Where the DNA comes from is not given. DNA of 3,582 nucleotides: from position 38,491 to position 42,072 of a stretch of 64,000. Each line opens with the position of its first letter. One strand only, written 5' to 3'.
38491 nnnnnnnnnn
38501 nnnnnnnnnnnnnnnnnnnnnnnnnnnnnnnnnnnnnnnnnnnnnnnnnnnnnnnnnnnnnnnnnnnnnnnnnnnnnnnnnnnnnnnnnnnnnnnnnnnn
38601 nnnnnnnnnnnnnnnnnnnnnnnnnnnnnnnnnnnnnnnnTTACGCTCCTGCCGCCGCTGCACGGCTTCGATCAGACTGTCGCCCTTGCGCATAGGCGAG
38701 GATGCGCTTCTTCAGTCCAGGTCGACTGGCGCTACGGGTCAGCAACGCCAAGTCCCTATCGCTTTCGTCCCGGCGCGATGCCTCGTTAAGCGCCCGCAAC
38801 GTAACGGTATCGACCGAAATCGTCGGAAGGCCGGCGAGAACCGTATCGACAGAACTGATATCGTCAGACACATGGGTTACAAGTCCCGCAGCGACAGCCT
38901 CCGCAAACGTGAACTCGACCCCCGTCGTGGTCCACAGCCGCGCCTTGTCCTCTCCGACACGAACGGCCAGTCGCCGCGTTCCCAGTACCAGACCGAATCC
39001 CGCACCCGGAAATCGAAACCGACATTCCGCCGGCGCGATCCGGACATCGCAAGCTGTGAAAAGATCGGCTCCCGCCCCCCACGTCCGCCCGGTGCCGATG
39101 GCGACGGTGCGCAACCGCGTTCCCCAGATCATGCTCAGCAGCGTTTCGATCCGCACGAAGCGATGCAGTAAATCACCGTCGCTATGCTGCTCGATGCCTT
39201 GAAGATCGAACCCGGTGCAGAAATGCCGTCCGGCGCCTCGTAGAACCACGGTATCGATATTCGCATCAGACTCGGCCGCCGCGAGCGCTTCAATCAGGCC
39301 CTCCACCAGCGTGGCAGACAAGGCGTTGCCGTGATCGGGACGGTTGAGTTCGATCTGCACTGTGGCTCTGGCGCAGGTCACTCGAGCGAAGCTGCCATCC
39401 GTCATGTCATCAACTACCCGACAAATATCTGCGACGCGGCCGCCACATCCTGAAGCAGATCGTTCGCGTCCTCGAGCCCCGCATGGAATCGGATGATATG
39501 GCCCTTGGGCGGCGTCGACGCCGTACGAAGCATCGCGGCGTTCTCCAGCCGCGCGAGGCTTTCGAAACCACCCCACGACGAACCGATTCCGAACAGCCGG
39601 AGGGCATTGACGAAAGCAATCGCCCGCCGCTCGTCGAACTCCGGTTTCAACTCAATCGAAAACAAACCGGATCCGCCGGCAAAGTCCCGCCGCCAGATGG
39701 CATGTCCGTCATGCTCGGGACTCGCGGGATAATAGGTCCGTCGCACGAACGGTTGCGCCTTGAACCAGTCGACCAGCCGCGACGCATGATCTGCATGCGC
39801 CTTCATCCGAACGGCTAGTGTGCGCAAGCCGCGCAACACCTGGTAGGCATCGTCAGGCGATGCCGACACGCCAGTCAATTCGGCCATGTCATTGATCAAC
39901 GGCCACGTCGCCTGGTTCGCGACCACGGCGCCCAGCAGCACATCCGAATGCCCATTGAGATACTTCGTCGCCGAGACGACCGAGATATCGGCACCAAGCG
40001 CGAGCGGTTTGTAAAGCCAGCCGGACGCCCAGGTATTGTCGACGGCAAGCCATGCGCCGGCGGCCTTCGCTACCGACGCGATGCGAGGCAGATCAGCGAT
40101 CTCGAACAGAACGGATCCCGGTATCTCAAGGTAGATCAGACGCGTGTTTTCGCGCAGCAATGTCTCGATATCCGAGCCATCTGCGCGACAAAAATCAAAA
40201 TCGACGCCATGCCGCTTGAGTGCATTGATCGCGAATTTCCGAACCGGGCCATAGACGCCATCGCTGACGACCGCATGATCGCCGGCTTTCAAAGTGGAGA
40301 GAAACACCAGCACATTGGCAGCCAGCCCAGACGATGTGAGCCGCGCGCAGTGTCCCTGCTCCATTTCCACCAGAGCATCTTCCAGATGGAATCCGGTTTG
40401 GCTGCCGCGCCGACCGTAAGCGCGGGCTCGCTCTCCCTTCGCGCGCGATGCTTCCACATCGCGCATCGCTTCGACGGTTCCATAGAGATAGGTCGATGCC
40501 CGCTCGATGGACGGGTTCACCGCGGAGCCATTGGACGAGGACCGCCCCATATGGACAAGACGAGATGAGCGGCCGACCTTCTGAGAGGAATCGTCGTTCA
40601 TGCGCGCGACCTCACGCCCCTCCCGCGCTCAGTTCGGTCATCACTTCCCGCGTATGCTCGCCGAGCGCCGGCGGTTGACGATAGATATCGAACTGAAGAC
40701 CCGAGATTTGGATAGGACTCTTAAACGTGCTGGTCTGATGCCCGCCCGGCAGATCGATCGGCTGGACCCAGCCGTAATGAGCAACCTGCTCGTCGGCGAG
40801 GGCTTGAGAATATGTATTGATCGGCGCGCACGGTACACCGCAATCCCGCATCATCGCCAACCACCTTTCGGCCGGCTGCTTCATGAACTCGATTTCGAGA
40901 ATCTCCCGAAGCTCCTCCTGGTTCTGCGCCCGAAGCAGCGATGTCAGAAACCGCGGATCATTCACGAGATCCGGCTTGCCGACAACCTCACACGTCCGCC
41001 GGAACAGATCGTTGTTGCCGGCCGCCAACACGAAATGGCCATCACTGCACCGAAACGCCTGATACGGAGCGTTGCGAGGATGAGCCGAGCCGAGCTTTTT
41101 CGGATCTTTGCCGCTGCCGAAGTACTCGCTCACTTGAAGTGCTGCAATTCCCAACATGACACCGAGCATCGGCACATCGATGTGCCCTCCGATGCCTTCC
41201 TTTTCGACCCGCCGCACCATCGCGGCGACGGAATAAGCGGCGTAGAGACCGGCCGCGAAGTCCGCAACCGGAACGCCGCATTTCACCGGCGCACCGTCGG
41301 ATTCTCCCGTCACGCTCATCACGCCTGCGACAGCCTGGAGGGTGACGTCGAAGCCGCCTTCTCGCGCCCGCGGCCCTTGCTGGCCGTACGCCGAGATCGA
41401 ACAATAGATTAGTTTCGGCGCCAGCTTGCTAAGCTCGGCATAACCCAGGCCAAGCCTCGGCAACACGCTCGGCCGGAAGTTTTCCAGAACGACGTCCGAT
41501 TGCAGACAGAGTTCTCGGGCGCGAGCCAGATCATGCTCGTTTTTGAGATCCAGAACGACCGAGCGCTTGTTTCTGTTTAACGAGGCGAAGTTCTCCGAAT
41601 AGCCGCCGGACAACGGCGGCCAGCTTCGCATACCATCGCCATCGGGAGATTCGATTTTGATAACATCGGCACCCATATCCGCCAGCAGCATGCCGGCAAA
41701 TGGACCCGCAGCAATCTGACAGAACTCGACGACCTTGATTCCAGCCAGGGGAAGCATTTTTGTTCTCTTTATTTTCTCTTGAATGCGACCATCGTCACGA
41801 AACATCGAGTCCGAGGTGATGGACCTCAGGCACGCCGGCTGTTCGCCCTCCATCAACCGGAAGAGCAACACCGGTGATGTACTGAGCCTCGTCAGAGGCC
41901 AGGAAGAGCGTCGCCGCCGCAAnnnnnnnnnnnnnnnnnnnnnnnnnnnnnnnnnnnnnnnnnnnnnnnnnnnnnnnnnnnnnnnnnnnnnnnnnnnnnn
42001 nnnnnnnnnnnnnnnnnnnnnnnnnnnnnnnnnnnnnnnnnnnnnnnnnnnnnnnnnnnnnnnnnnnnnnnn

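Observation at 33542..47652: Main candidate: a 14-gene co-directional operon whose enzyme combination matches no pathway I know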

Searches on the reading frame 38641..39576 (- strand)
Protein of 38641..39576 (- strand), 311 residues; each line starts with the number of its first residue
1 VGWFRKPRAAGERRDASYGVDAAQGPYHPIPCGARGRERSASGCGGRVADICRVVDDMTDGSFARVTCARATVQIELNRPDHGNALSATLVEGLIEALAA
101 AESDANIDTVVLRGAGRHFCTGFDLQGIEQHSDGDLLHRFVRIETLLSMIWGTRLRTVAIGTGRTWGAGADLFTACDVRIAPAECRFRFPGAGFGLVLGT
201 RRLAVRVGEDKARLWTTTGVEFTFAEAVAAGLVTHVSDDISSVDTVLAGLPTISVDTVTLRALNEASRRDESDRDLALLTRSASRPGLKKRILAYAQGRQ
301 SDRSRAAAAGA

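Call 5: search_protein_families(library=pfam, proteins=[window:38641-39576:-], max_evalue=0.001)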
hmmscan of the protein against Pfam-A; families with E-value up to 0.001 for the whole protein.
window:38641-39576:- (311 aa): 2 families
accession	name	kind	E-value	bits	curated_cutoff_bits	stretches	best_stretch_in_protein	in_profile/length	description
PF00378.25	ECH_1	-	1.5e-27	97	27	1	72-239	6-176/251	Enoyl-CoA hydratase/isomerase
PF16113.10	ECH_2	-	3.6e-21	76.5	27.2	1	74-271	3-207/335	Enoyl-CoA hydratase/isomerase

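Call 7: search_protein_families(library=ncbifam, proteins=[window:38641-39576:-], max_evalue=0.00001)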
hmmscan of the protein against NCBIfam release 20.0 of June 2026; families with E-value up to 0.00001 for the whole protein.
window:38641-39576:- (311 aa): 62 families (the best 25 are shown)
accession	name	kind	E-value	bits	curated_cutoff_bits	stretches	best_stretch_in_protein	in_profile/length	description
NF051848.1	EnCoAHydtEchA19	equivalog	1.5e-25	90.2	400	1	71-247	9-191/258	enoyl-CoA hydratase EchA19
NF004525.0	PRK05870.1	equivalog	1.3e-24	87.6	285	1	71-249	12-193/249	enoyl-CoA hydratase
NF005699.0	PRK07509.1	equivalog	1.3e-24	87.3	249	1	64-242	6-194/267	crotonase/enoyl-CoA hydratase family protein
NF005891.0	PRK07854.1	equivalog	2.7e-23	82.8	237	1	68-271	6-207/243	enoyl-CoA hydratase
NF005879.0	PRK07827.1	equivalog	2.9e-23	82.4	283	1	61-275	6-227/261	enoyl-CoA hydratase family protein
NF004781.0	PRK06127.1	subfamily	3.5e-23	82.6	291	1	68-263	17-219/269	enoyl-CoA hydratase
NF004840.0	PRK06190.1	equivalog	4.4e-23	82.2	253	1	73-239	15-184/260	enoyl-CoA hydratase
NF005864.0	PRK07799.1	equivalog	9e-23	80.8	316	1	62-248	8-200/266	crotonase/enoyl-CoA hydratase family protein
NF004796.0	PRK06144.1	subfamily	9.3e-23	81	272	1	67-271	13-224/262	enoyl-CoA hydratase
NF006008.0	PRK08139.1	equivalog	1.6e-21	77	313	1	69-239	18-191/266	enoyl-CoA hydratase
NF005675.0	PRK07468.1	equivalog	3.4e-21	76.1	350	1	69-239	12-187/262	crotonase/enoyl-CoA hydratase family protein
NF006007.0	PRK08138.1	subfamily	3.6e-21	75.7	355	1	72-248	18-195/261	enoyl-CoA hydratase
NF004794.0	PRK06142.1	equivalog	6.8e-21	75.1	308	1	65-242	9-200/273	crotonase/enoyl-CoA hydratase family protein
NF005802.0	PRK07657.1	equivalog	2.5e-20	73.1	363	1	70-238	12-184/260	enoyl-CoA hydratase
NF007239.0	PRK09674.1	equivalog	4.7e-20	72.1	371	1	72-267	14-211/257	2,3-dehydroadipyl-CoA hydratase PaaF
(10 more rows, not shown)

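Call 50: search_solved_structures(query=window:38641-39402:-, max_evalue=1e-8, show_alignments=2)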
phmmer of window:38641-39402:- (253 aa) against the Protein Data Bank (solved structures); distinct sequences matched with E-value up to 1e-8: 101 (the best 60 are shown).
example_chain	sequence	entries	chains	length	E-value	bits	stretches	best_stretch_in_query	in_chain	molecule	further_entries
3isa_A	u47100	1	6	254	6.6e-42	147.1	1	17-238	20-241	Putative enoyl-CoA hydratase/isomerase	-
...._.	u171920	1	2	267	8.9e-20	74.6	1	12-197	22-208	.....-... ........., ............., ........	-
5zai_A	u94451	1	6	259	5.4e-19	72.1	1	17-178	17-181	3-hydroxypropionyl-coenzyme A dehydratase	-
3he2_A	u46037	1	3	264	1.8e-18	70.3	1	3-179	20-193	enoyl-CoA hydratase echA6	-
5dtp_A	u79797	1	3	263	8.3e-18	68.2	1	6-179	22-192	Probable enoyl-CoA hydratase echA6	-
5dtw_A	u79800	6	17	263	8.9e-18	68.1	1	7-179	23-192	enoyl-CoA hydratase echA6 | Probable enoyl-CoA hydratase echA6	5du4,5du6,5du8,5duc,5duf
2ej5_A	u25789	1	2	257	3.6e-17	66.1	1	16-200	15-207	Enoyl-CoA hydratase subunit II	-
2pbp_A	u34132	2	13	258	7.5e-17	65.1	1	15-208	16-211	Enoyl-CoA hydratase subunit I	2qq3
8ahq_A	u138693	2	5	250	1.2e-15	61.1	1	6-251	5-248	Enoyl-CoA hydratase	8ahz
4fzw_A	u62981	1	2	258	6.6e-15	58.7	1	14-189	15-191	2,3-dehydroadipyl-CoA hydratase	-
4zu2_A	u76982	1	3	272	7.3e-15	58.5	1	14-186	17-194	Putative isohexenylglutaconyl-CoA hydratase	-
4jjt_A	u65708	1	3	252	9.5e-15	58.2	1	17-188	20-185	Enoyl-CoA hydratase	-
3qyr_A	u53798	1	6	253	1.6e-14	57.4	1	17-181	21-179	EchA16_2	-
4f47_A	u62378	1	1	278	1.7e-14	57.4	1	13-189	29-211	Enoyl-CoA hydratase EchA19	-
3p85_A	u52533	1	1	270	2.4e-14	56.9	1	17-181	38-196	Enoyl-CoA hydratase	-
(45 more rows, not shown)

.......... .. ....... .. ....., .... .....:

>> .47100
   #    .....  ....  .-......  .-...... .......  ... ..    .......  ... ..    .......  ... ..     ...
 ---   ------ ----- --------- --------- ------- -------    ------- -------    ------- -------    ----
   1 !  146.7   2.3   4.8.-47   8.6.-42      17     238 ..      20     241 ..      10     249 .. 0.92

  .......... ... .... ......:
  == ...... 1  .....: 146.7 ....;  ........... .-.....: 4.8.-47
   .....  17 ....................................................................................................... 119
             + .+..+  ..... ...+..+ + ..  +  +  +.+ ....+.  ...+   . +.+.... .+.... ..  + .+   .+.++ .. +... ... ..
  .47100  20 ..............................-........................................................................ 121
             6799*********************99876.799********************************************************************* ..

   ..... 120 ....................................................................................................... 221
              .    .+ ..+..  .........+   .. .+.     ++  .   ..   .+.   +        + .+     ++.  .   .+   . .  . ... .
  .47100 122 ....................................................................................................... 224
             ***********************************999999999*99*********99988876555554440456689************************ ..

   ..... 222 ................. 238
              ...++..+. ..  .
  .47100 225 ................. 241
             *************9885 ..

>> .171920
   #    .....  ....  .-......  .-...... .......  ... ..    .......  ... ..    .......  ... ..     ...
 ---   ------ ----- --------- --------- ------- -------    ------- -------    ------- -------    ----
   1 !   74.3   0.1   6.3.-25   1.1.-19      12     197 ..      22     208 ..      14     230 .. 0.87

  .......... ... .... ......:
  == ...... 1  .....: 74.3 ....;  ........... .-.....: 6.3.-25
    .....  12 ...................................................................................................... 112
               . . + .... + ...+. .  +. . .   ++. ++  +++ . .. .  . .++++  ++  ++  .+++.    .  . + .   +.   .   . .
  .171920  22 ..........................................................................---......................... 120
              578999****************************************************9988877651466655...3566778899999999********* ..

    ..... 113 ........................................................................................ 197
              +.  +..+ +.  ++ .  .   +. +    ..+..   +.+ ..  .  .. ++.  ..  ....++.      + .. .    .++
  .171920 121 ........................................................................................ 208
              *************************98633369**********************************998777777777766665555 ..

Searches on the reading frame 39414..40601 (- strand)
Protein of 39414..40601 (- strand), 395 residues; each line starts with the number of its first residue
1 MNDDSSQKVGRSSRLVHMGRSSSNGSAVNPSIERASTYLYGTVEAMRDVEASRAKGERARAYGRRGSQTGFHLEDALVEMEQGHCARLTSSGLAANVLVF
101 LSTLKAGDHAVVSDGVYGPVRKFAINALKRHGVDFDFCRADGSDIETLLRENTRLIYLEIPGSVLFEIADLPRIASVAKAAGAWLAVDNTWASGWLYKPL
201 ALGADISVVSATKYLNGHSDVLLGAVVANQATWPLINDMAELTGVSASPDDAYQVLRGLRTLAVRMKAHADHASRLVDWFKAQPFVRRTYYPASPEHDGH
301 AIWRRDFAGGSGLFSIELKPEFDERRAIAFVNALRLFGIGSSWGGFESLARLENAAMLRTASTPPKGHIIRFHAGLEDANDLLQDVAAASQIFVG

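Call 5: search_protein_families(library=pfam, proteins=[window:39414-40601:-], max_evalue=0.001)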
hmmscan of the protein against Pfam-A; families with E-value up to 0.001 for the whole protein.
window:39414-40601:- (395 aa): 2 families
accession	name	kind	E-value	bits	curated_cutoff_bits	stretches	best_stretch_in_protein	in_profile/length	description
PF01053.26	Cys_Met_Meta_PP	-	2.5e-96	323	27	1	14-389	3-379/381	Cys/Met metabolism PLP-dependent enzyme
PF00266.25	Aminotran_5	-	0.00034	20.1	21.5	1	97-214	75-202/371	Aminotransferase class-V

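Call 7: search_protein_families(library=ncbifam, proteins=[window:39414-40601:-], max_evalue=0.00001)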
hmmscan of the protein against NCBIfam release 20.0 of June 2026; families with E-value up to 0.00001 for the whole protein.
window:39414-40601:- (395 aa): 44 families (the best 25 are shown)
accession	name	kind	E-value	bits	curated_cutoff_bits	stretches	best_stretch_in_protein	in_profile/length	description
TIGR01324.1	cysta_beta_ly_B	equivalog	5.3e-109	364.4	365.9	1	14-388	2-372/377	cystathionine beta-lyase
NF004626.0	PRK05967.1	equivalog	5.1e-104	347.9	649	1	4-388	6-387/395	cystathionine beta-lyase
NF006538.0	PRK09028.1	equivalog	1e-97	327.3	655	1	10-391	5-387/396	cystathionine beta-lyase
NF005456.0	PRK07050.1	equivalog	2.9e-96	322.5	500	1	8-389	7-388/394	cystathionine beta-lyase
NF005990.0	PRK08114.1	equivalog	3.5e-92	309.3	634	1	13-389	8-390/395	cystathionine beta-lyase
NF041088.1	ala_glut_racmase_Arch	equivalog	4.3e-73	246.5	629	1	15-389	7-377/381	bifunctional L-alanine/L-glutamate racemase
TIGR01328.1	met_gam_lyase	equivalog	8.3e-71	238.9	549.7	1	12-389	5-387/391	methionine gamma-lyase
NF005871.0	PRK07811.1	equivalog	1.5e-70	237.8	513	1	5-389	7-385/389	cystathionine gamma-synthase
TIGR02080.1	O_succ_thio_ly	equivalog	2.9e-68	230.4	504.55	1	57-389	40-378/382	cystathionine gamma-synthase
NF004627.0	PRK05968.1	subfamily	5.1e-68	229.7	508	1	14-389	12-383/389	hypothetical protein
NF004821.0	PRK06176.1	equivalog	2.5e-65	220.8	642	1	15-389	7-375/380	cystathionine gamma-synthase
TIGR01325.1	O_suc_HS_sulf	equivalog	1.1e-64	218.4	510.05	1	19-389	8-379/380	O-succinylhomoserine sulfhydrylase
NF005695.0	PRK07503.1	equivalog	1.4e-64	218.3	666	1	4-390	3-394/403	methionine gamma-lyase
NF006003.0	PRK08133.1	equivalog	1.7e-64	218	522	1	5-389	6-393/396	O-succinylhomoserine sulfhydrylase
NF005758.0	PRK07582.1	equivalog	3.6e-64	216.8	440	1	6-389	4-367/372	cystathionine gamma-lyase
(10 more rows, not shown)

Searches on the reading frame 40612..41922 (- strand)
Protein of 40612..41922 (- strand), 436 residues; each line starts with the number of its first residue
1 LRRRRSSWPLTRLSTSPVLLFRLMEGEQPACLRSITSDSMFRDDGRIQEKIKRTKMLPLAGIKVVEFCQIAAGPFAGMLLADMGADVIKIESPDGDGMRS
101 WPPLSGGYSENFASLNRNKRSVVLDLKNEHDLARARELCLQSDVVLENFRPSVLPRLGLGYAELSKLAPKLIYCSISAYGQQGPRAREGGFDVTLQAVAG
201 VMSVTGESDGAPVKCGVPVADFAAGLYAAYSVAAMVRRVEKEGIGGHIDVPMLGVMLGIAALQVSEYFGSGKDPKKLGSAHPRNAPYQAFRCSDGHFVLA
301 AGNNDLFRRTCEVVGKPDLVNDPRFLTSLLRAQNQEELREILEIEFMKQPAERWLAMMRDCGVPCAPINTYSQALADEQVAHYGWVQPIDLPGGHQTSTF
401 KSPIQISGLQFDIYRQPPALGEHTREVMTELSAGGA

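Call 5: search_protein_families(library=pfam, proteins=[window:40612-41922:-], max_evalue=0.001)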
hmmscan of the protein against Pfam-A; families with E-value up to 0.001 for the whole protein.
window:40612-41922:- (436 aa): 1 family
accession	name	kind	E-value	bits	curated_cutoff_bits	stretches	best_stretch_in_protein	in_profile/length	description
PF02515.22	CoA_transf_3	-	1.1e-122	410.1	23.3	1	59-424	1-366/366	CoA-transferase family III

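Call 7: search_protein_families(library=ncbifam, proteins=[window:40612-41922:-], max_evalue=0.00001)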
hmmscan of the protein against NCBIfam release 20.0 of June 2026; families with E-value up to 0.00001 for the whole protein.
window:40612-41922:- (436 aa): 7 families
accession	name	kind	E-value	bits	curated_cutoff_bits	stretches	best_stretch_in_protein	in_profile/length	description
NF052585.1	SucGlutTfsCaiB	equivalog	2.8e-100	335.7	750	1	53-433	2-390/394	succinate--glutarate CoA-transferase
NF008511.0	PRK11430.1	equivalog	1.3e-77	261.5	522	1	58-410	9-357/381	CoA:oxalate CoA-transferase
NF041294.1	Scnl_mescCoAtase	equivalog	8.1e-73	245.7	700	1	58-428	3-380/381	succinyl-CoA:mesaconate CoA-transferase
NF003809.0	PRK05398.1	subfamily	1.6e-56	191.7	442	2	57-260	3-208/416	formyl-CoA transferase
TIGR03253.1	oxalate_frc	equivalog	5.7e-53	180.1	504.2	2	58-260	3-207/416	formyl-CoA transferase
NF002914.1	PRK03525.1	equivalog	1e-28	100.4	413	1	54-431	5-381/400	L-carnitine CoA-transferase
TIGR04253.1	mesacon_CoA_iso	equivalog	4.9e-13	48.8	725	1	59-430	3-382/403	2-methylfumaryl-CoA isomerase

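Call 51: search_solved_structures(query=window:40612-41760:-, max_evalue=1e-30)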
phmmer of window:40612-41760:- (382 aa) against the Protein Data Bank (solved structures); distinct sequences matched with E-value up to 1e-30: 30.
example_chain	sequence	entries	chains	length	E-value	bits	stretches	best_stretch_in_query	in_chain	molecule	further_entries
9br6_A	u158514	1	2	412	1.3e-83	284.4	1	3-377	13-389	Succinate--hydroxymethylglutarate CoA-transferase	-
9br7_A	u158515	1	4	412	4.3e-83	282.7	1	3-377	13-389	Succinate--hydroxymethylglutarate CoA-transferase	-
4ed9_A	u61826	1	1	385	4.3e-82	279.4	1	3-380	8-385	CAIB/BAIF family protein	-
10uh_A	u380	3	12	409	8.7e-76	258.6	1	3-376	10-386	Formyl-coenzyme a transferase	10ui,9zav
4hl6_A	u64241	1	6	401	2e-71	244.3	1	4-355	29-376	Uncharacterized protein YfdE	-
5yit_A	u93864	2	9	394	9.6e-50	172.9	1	4-371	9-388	CoA transferase III | Uncharacterized protein Rv3272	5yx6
5yiy_A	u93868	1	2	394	1.1e-48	169.5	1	4-371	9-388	CoA transferase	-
2vjo_A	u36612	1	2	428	2e-37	132.3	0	4-211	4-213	FORMYL-COENZYME A TRANSFERASE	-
9fn0_B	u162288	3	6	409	3.2e-37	131.7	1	5-374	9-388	Subunit of Benzylsuccinate CoA-transferase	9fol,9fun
1pqy_A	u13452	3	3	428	4.3e-37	131.3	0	3-209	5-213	Hypothetical protein yfdW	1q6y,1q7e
1pt5_A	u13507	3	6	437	4.4e-37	131.2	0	3-209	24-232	Hypothetical protein yfdW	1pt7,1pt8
1p5h_A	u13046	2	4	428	5.6e-37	130.9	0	4-211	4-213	Formyl-coenzyme A transferase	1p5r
2vjn_A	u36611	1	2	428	1e-36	130.1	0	4-211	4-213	FORMYL-COENZYME A TRANSFERASE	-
2vjk_A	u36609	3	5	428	1e-36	130.1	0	4-211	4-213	FORMYL-COENZYME A TRANSFERASE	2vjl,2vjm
1t4c_A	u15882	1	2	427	1.2e-36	129.9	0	4-211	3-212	Formyl-CoA:oxalate CoA-transferase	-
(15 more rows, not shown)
